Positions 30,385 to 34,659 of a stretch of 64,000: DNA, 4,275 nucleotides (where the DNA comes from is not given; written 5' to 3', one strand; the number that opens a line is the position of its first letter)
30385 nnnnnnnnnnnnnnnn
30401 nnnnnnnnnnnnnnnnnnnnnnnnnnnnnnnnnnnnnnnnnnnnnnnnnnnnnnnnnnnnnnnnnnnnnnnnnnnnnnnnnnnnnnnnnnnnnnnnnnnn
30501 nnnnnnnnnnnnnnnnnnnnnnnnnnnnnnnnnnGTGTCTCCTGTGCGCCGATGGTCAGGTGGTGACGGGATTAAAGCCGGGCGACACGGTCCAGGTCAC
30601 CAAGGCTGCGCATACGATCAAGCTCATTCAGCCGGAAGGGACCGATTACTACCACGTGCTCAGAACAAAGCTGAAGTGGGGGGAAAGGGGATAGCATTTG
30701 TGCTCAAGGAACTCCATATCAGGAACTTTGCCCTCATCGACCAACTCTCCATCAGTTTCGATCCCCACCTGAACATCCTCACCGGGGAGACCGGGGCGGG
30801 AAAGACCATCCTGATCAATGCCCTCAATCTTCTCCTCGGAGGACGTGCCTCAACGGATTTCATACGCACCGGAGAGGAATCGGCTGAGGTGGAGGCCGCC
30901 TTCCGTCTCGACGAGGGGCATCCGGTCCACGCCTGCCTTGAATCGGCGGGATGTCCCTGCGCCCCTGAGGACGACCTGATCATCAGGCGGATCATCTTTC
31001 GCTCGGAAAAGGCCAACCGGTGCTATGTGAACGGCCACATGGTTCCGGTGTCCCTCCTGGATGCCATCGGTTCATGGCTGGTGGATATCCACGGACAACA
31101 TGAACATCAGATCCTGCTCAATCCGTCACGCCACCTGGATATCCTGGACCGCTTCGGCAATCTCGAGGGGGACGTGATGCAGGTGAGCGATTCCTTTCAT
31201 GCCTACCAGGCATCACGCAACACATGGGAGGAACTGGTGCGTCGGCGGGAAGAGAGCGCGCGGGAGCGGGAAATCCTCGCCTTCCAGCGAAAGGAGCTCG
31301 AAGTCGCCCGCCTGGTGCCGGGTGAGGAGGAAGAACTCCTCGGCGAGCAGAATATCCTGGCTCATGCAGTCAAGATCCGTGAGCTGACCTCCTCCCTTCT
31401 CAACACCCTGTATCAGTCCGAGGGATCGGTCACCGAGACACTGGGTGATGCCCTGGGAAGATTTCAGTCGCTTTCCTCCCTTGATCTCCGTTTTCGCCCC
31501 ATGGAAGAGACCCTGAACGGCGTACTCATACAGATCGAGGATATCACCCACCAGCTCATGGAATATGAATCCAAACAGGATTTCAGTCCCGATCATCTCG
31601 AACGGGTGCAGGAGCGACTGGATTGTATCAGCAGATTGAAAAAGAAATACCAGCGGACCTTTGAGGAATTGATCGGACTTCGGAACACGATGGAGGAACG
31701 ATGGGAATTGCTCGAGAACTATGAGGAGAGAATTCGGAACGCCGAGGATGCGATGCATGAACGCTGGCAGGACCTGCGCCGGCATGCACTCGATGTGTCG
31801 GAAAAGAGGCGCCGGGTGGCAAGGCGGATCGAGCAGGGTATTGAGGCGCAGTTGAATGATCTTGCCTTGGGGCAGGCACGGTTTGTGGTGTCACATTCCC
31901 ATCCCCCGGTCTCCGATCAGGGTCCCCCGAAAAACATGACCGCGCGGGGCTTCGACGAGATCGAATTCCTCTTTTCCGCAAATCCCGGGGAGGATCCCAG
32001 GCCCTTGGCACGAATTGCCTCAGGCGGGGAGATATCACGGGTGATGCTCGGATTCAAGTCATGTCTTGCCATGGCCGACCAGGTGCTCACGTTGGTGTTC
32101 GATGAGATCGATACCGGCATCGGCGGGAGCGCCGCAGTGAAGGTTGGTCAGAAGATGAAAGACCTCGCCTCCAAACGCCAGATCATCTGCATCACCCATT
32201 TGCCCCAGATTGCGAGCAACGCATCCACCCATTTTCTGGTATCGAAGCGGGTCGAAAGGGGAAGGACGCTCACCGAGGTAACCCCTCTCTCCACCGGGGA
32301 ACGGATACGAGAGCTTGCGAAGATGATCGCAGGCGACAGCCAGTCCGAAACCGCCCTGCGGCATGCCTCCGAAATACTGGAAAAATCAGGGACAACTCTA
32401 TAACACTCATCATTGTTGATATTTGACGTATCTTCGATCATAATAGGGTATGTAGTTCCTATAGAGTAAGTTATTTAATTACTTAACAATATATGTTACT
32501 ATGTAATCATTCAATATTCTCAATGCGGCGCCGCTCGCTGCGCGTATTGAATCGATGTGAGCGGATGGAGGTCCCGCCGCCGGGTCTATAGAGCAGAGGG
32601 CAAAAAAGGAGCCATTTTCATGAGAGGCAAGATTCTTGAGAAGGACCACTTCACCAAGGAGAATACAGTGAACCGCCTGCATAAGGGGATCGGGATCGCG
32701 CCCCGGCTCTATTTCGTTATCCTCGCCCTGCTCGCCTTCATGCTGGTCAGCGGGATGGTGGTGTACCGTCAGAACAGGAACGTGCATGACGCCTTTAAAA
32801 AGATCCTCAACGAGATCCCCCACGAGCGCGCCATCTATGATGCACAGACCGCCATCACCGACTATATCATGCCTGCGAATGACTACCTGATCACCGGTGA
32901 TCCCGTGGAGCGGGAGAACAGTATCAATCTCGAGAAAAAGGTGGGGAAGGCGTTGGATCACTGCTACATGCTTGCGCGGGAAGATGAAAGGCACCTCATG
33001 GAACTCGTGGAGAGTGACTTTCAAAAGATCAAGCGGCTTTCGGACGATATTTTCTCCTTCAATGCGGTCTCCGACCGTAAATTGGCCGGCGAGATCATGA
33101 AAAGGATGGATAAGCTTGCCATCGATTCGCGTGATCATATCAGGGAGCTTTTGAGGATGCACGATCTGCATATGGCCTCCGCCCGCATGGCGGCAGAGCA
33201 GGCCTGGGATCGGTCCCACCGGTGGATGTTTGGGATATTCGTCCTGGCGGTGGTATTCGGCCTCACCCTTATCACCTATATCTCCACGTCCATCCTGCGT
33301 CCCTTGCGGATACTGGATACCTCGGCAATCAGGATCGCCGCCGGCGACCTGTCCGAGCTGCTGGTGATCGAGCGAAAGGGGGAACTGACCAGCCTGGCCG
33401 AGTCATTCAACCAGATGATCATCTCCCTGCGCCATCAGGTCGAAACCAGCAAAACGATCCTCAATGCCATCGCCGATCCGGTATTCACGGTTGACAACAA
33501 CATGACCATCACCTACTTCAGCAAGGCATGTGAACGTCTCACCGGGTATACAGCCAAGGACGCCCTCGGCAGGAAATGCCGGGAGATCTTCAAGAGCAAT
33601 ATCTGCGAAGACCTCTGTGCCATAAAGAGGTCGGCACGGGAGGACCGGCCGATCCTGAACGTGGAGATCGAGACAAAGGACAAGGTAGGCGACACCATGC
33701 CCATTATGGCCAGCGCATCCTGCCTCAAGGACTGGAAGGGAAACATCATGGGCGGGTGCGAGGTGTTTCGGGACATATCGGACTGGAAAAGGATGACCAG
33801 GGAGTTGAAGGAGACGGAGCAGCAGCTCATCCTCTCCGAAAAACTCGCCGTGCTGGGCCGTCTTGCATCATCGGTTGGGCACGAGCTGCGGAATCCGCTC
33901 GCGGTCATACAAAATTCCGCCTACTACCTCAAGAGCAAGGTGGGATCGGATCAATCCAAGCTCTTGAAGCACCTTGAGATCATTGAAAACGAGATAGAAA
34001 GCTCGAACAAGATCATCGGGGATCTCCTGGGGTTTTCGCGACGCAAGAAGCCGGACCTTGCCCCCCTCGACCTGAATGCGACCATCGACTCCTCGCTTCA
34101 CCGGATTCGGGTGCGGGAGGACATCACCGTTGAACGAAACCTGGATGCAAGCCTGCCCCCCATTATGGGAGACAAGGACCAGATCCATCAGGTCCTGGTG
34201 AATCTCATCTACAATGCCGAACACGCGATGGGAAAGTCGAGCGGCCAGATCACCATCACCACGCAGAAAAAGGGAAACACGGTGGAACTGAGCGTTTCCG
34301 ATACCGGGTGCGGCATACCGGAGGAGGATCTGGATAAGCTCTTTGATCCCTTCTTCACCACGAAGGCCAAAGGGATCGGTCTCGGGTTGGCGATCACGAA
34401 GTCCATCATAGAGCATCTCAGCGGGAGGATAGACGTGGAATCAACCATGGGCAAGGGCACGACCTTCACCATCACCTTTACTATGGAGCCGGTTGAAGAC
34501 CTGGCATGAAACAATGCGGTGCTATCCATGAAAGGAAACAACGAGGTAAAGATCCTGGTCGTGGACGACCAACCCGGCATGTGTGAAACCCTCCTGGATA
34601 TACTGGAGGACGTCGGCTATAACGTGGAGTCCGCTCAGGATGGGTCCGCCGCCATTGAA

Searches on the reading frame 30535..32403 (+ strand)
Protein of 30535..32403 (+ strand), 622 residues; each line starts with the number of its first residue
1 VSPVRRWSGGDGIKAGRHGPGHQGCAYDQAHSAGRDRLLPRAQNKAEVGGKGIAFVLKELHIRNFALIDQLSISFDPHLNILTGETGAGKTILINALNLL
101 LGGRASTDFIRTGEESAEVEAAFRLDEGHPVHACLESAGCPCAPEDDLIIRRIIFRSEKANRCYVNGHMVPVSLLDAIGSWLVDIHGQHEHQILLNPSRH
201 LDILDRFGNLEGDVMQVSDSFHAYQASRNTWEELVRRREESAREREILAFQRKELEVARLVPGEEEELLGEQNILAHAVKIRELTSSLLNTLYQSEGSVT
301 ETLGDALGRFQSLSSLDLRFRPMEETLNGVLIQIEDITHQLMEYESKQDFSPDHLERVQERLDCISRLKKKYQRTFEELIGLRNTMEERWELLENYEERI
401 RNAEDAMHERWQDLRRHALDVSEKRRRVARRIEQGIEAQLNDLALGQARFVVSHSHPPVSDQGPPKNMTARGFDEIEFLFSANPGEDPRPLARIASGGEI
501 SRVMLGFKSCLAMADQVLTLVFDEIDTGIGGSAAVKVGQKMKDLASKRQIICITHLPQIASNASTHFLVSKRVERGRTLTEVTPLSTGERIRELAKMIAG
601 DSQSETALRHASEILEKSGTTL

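Call 40: search_protein_families(library=ncbifam, proteins=[window:30535-32403:+], max_evalue=0.00001)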
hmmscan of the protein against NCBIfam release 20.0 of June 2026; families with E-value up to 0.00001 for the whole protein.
window:30535-32403:+ (622 aa): 8 families
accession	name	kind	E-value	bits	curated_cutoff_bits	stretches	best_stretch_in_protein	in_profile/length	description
TIGR00634.1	recN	equivalog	8.3e-161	536.7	407.85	1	56-617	1-563/563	DNA repair protein RecN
NF008121.0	PRK10869.1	equivalog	4.8e-112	375.3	418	1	57-616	2-552/553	DNA repair protein RecN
TIGR00611.2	recf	equivalog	5e-11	42.3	172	1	57-128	1-77/339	DNA replication/repair protein RecF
NF002244.0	PRK01156.1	equivalog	3.2e-09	35.4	847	1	56-126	2-76/895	DNA double-strand break repair ATPase Rad50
TIGR02169.1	SMC_prok_A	equivalog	5.3e-08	31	729.4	0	324-444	702-826/1165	chromosome segregation protein SMC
NF041034.1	Rad50_Sulf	equivalog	9.4e-08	30.4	1000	0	57-124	3-74/872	DNA double-strand break repair ATPase Rad50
NF041760.1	PtuA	equivalog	2.7e-07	29.9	500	1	54-101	49-96/524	retron Ec78 anti-phage system effector ATPase PtuA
NF045487.1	ASRP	equivalog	1.8e-06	26.9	300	0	65-124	2-59/593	archaea-specific SMC-related protein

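Call 41: find_homologous_proteins(query=window:30535-32400:+, max_evalue=1e-50)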
Query window:30535-32400:+ (622 aa): 7853 proteins with E <= 1e-50 among 8000 candidates; the best 120 are listed.
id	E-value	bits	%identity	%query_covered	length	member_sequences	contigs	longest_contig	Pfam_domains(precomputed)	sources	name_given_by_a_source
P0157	0.0e+0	1255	100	91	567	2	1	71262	PF13175.13,PF13476.13,PF02463.26,PF13304.13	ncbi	ncbi:MAG: DNA repair protein RecN [bacterium]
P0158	0.0e+0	1164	93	91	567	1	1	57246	PF13175.13,PF13476.13,PF02463.26,PF13304.13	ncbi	ncbi:MAG: DNA repair protein RecN [bacterium]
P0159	0.0e+0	1088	86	91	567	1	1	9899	PF13175.13,PF13476.13,PF02463.26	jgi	-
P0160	1.7e-247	841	68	91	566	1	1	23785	PF13175.13,PF13476.13,PF02463.26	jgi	jgi:DNA repair protein RecN (Recombination protein N)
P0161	3.9e-244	830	66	91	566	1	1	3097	PF13175.13,PF13476.13,PF02463.26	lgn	-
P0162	5.6e-238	810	64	91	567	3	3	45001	PF13175.13,PF13476.13,PF02463.26,PF13304.13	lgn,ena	-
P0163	3.8e-209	714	58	91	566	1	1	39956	PF13476.13,PF02463.26,PF13304.13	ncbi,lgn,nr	ncbi:DNA repair protein RecN [bacterium]|nr:DNA repair protein RecN [bacterium]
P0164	6.5e-207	707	58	91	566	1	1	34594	PF13175.13,PF13476.13,PF02463.26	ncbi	-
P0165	9.1e-197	674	55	91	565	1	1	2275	PF13175.13,PF13476.13,PF02463.26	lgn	-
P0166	1.3e-182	627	64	70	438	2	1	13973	PF13175.13,PF13476.13,PF02463.26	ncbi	ncbi:MAG: DNA repair protein RecN, partial [bacterium]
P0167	1.2e-151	525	47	91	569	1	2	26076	PF13175.13,PF13476.13,PF02463.26,PF13304.13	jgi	-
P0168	3.8e-151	523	48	91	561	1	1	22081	PF13175.13,PF13476.13,PF02463.26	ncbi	ncbi:MAG: DNA repair protein RecN [bacterium]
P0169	5.1e-150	519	47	91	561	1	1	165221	PF13476.13,PF02463.26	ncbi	ncbi:MAG: DNA repair protein RecN [bacterium]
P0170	8.2e-143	495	45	91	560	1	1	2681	PF13175.13,PF13476.13,PF02463.26,PF13304.13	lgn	-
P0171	7.2e-132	459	42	90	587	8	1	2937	PF13175.13,PF13476.13,PF02463.26,PF13304.13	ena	-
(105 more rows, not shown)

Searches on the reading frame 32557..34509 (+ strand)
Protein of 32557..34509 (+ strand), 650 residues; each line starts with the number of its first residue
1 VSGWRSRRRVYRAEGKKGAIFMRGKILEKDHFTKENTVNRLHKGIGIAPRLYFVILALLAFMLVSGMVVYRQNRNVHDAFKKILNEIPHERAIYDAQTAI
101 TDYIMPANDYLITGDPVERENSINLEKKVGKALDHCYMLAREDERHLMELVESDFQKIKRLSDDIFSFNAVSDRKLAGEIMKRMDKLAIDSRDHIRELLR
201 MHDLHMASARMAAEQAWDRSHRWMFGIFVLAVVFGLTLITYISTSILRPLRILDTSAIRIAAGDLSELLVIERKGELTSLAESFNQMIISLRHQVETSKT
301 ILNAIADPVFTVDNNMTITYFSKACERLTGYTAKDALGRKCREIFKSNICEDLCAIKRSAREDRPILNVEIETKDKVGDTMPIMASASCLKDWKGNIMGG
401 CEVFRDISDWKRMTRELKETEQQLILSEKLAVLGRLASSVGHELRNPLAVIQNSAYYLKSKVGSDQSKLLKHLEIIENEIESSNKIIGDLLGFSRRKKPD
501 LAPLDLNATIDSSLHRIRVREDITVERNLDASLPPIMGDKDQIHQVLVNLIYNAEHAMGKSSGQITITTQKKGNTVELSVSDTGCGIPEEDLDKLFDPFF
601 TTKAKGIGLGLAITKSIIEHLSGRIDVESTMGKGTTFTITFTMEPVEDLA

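Call 40: search_protein_families(library=ncbifam, proteins=[window:32557-34509:+], max_evalue=0.00001)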
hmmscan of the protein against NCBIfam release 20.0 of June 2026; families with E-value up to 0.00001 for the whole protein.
window:32557-34509:+ (650 aa): 91 families (the best 25 are shown)
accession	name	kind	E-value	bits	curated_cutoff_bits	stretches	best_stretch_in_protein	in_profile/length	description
NF008468.0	PRK11360.1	equivalog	6.3e-93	312.2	646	1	214-647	189-612/616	two-component system sensor histidine kinase AtoS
NF007688.0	PRK10364.1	equivalog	5.6e-53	180.3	479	1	411-641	218-449/460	two-component system sensor histidine kinase ZraS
NF033092.0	HK_WalK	equivalog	3.9e-49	167.7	725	1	229-641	184-592/594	cell wall metabolism sensor histidine kinase WalK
NF046044.1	PnpS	equivalog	6.3e-47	160.4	400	1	259-641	11-389/390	two-component system histidine kinase PnpS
NF010411.0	PRK13837.1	equivalog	8e-46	156.4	647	1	404-641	421-673/828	two-component system VirA-like sensor kinase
NF041777.1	sens_FixL_Rhizob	equivalog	2e-45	155.4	850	1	290-643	117-481/485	sensor protein FixL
NF038348.1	T2SS_HK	subfamily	3.5e-43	147.9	450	2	483-641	411-571/574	histidine kinase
NF052574.1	HisKinEspCMyxo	equivalog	1.5e-42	145.8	1200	1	313-642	305-636/785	serine histidine kinase EspC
TIGR02966.1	phoR_proteo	equivalog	2.8e-39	135.1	334.2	1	293-641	3-333/333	phosphate regulon sensor histidine kinase PhoR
NF047794.1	HisKinPtgB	equivalog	1.2e-38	132.8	1000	1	405-642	414-654/656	two-component system sensor histidine kinase PgtB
NF053867.1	SprKinKinDBac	equivalog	4.5e-37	127.6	775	1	426-642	279-496/500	sporulation kinase KinD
NF047497.1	HK_LIC_12097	equivalog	2.8e-35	121.7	500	1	291-643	6-366/367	LIC_12097 family sensor histidine kinase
NF047874.1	MASE3_PAS_HK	subfamily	7.7e-35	120.8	560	2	539-647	516-629/655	MASE3 domain-containing sensor histidine kinase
NF052573.1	HisKinEspAMyxo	equivalog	1.8e-34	118.9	1400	1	299-646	257-614/755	serine histidine kinase EspA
NF010076.0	PRK13557.1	subfamily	6.4e-34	117.3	631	1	314-643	51-394/540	histidine kinase famiy protein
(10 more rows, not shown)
